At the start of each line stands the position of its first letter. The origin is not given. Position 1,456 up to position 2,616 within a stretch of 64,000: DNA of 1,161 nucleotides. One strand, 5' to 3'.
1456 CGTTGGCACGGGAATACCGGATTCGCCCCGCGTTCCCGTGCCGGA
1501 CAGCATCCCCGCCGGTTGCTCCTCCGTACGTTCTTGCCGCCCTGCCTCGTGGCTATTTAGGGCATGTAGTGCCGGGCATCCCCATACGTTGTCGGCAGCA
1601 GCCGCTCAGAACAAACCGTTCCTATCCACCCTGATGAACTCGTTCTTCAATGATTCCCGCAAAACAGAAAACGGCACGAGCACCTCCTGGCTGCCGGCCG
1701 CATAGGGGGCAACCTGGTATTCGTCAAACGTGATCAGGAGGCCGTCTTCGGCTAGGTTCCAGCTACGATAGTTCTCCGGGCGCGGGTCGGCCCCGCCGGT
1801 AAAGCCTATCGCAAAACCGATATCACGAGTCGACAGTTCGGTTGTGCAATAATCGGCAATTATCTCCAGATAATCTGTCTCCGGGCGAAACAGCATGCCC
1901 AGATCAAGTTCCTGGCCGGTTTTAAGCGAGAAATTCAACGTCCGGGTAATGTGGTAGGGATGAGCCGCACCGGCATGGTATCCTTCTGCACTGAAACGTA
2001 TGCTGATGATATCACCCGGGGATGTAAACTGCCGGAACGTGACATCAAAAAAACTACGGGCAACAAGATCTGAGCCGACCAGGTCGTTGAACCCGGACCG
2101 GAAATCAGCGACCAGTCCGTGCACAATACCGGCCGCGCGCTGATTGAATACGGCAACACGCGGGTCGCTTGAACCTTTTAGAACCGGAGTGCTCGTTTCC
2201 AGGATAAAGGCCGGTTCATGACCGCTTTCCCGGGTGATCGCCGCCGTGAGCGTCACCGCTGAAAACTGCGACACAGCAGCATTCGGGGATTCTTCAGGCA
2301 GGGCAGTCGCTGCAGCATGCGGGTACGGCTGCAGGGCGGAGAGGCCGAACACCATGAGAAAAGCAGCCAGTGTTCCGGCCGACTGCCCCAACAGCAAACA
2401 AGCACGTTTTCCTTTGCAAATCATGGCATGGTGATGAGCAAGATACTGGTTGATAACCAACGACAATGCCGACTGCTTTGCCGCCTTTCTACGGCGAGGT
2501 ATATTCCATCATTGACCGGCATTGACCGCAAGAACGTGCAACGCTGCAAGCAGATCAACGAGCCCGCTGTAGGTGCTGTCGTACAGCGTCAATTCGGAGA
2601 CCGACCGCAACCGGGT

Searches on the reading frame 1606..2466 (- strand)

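Call 30: search_protein_families(library=pfam, proteins=[window:1606-2466:-], max_evalue=0.00001)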
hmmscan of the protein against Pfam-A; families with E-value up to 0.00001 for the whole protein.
window:1606-2466:- (286 aa): 1 family
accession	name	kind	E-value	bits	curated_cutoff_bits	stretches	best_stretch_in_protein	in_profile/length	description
PF11738.13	DUF3298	-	5.3e-14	53.4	24.1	1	192-267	3-84/84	Protein of unknown function (DUF3298)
